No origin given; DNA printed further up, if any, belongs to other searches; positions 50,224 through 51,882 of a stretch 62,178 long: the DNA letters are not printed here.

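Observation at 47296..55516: Candidate new B12-dependent carbon-skeleton rearrangement pathway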

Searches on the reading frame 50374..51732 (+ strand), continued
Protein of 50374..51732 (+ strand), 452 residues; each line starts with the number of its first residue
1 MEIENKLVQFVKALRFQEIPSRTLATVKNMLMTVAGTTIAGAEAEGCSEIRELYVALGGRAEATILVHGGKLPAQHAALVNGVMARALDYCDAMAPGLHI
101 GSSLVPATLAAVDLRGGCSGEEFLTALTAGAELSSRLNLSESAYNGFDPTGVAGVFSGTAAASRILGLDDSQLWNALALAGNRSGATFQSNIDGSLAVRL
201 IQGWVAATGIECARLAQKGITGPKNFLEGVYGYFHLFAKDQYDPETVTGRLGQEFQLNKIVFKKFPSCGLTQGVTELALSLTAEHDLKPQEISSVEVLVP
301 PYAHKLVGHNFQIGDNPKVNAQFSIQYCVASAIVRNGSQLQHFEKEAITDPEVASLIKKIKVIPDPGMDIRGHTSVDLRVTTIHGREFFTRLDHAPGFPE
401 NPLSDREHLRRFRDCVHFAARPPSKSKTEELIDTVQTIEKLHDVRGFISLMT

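Call 72: search_protein_families(library=ncbifam, proteins=[L024:5574-6371:+, L026:7308-8162:+], max_evalue=1e-10)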
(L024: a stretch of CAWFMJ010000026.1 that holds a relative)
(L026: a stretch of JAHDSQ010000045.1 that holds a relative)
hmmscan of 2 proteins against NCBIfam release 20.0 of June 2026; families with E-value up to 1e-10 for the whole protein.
L024:5574-6371:+ (265 aa): 211 families (the best 25 are shown)
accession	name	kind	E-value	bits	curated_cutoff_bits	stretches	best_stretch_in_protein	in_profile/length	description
NF005559.1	PRK07231.1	subfamily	1.6e-74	250.6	215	1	4-255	2-248/249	glucose 1-dehydrogenase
NF052558.1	MBtsdlDhBudC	equivalog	2.1e-66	224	270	1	5-257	2-244/250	meso-2,3-butanediol dehydrogenase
NF004791.0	PRK06138.1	equivalog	1.2e-64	218.1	312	1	2-256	1-251/252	SDR family oxidoreductase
NF005681.0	PRK07478.1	subfamily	2.5e-62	210.5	267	1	1-257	1-252/254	SDR family oxidoreductase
NF009093.0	PRK12429.1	subfamily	1.9e-59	201.1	258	1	2-255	1-257/259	3-hydroxybutyrate dehydrogenase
NF004818.0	PRK06172.1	equivalog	4.3e-58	196.6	336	1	1-255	2-251/253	SDR family oxidoreductase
NF004198.0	PRK05653.1-3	equivalog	1.2e-57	195.2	296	1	2-255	3-247/248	3-oxoacyl-ACP reductase FabG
NF005893.0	PRK07856.1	equivalog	4.6e-57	193.2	255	1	2-254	5-241/255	SDR family oxidoreductase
TIGR01963.1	PHB_DH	subfamily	3.1e-55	187.2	307.05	1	7-255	2-253/255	3-hydroxybutyrate dehydrogenase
NF009468.0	PRK12826.1-4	equivalog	8.2e-55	186.3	318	1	2-258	3-251/256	SDR family oxidoreductase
TIGR01830.1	3oxo_ACP_reduc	equivalog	2e-54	184.8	297.75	1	9-253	1-237/239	3-oxoacyl-[acyl-carrier-protein] reductase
NF009466.0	PRK12826.1-2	subfamily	2.1e-54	184.6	222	1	6-255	3-245/248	3-oxoacyl-ACP reductase FabG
NF005067.0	PRK06484.1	equivalog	3.2e-54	184.3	713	1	3-263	6-260/524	short chain dehydrogenase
NF004203.0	PRK05653.2-4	subfamily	3.4e-54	184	313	1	2-256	2-258/260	3-oxoacyl-ACP reductase FabG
NF005007.0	PRK06398.1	equivalog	1.1e-53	182.1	341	1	2-256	3-247/259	aldose dehydrogenase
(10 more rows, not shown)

L026:7308-8162:+ (284 aa): 19 families
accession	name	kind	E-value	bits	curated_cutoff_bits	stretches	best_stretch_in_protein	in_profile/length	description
NF004474.0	PRK05808.1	subfamily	3.5e-97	325.1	408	1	1-281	1-281/283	3-hydroxybutyryl-CoA dehydrogenase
NF006124.0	PRK08268.1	subfamily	3.5e-90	303.4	508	1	2-282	6-287/507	3-hydroxyacyl-CoA dehydrogenase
NF006722.0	PRK09260.1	equivalog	6.6e-86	288.1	429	1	3-282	2-281/289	3-hydroxyacyl-CoA dehydrogenase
NF005875.0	PRK07819.1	subfamily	8.7e-86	287.9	319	1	2-281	4-285/287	3-hydroxybutyryl-CoA dehydrogenase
NF005715.0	PRK07530.1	equivalog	4.1e-85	285.7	420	1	1-282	2-283/292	3-hydroxybutyryl-CoA dehydrogenase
NF004699.0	PRK06035.1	equivalog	1.3e-69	234.6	500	1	1-275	1-278/294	3-hydroxyacyl-CoA dehydrogenase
TIGR02279.1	PaaC-3OHAcCoADH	equivalog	1.9e-69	234.8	669.4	1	4-282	6-285/503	3-hydroxyacyl-CoA dehydrogenase PaaH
NF008727.0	PRK11730.1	equivalog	1e-66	225.7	870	1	3-282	313-592/717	fatty acid oxidation complex subunit alpha FadB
NF006143.0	PRK08293.1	equivalog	1.6e-62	211.4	312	1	1-282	2-287/291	3-hydroxyacyl-CoA dehydrogenase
NF008363.0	PRK11154.1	equivalog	3.8e-62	210.4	869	1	2-281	308-585/708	fatty acid oxidation complex subunit alpha FadJ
TIGR02437.1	FadB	equivalog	2.4e-56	191.5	933.55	1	4-281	314-591/714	fatty acid oxidation complex subunit alpha FadB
TIGR02441.1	fa_ox_alpha_mit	equivalog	6.9e-56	189.7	964.65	1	2-280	334-611/737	fatty acid oxidation complex subunit alpha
NF042925.1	FHMPC_DH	equivalog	5.1e-55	186.9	500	1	5-282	2-280/304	5-formyl-3-hydroxy-2-methylpyridine 4-carboxylate 5-dehydrogenase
TIGR02440.1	FadJ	equivalog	1.8e-53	181.9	968.45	1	2-281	303-580/699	fatty acid oxidation complex subunit alpha FadJ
NF006125.0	PRK08269.1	equivalog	1.9e-50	171.8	427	1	3-282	5-296/334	3-hydroxybutyryl-CoA dehydrogenase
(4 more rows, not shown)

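Call 73: search_solved_structures(query=window:50374-51732:+, show_alignments=3, max_evalue=1e-26)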
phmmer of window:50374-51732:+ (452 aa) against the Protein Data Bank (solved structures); distinct sequences matched with E-value up to 1e-26: 5.
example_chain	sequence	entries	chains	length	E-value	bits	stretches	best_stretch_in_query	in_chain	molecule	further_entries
2hp3_A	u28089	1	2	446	2.9e-28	102.1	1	30-418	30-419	IDS-epimerase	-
2hp0_A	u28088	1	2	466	3.4e-28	101.9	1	30-418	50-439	IDS-epimerase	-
12ux_A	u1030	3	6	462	9.2e-28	100.5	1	11-447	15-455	Cis-aconitate decarboxylase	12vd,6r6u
12vt_A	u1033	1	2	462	9.8e-28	100.4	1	11-447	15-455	Cis-aconitate decarboxylase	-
12vw_A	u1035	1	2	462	1.7e-27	99.6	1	11-447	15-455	Cis-aconitate decarboxylase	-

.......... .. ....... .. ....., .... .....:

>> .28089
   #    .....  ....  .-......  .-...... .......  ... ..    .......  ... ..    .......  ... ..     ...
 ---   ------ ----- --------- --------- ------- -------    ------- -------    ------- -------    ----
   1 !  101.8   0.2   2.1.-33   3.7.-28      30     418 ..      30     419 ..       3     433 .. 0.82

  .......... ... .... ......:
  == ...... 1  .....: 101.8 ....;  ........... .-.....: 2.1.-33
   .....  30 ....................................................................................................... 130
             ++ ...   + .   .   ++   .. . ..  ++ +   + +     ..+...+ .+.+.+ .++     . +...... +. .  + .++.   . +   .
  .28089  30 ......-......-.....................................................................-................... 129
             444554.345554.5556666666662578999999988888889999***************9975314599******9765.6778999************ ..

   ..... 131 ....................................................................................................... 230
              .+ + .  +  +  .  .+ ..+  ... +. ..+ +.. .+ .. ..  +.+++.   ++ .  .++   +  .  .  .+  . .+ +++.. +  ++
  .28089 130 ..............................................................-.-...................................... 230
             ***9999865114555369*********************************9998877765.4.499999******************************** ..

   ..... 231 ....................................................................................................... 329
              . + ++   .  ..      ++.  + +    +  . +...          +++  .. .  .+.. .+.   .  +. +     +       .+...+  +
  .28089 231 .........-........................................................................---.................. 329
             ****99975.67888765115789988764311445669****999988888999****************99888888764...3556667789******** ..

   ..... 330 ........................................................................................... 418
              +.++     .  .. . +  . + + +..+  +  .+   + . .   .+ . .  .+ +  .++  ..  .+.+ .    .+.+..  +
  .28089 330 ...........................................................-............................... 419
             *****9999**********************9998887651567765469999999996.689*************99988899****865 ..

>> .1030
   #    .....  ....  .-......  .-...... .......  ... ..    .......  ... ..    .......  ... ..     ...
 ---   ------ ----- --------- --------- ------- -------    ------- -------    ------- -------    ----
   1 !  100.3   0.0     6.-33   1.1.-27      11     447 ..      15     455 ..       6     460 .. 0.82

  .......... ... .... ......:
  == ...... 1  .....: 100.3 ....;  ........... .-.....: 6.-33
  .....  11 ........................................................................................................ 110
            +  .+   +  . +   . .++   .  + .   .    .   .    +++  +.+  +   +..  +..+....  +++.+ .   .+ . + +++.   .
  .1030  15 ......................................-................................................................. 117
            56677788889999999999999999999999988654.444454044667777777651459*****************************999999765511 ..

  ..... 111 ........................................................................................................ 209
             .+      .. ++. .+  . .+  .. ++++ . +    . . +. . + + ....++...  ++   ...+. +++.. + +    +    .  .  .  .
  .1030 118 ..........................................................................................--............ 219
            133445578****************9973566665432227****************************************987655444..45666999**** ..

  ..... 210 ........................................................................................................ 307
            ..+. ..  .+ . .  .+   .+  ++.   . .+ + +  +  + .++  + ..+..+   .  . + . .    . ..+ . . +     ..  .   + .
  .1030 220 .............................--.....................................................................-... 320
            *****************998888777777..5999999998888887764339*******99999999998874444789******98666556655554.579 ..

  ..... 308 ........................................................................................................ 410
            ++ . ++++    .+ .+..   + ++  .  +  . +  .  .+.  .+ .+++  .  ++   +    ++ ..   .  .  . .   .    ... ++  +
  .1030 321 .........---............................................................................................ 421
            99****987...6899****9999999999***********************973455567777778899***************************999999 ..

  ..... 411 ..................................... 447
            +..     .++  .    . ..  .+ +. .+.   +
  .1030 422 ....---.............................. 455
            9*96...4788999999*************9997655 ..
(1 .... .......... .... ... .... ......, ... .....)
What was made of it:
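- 50374..51732 (+): MmgE/PrpD-family enzyme, the hub of the conserved module. It is not a PrpD, CAD or IDS-epimerase ortholog. Five of eight CAD active-site residues differ (call 73).
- On cis-Aconitate decarboxylase (IRG1/CAD): The others are Ala93, Asp148, Val198/Arg199, Cys268 and Leu306 (call 73).
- The shared 'PSC' Cys268 is conserved as in IDS epimerase (call 73).
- Tried and rejected: CAD catalytic residues are not conserved (call 73).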
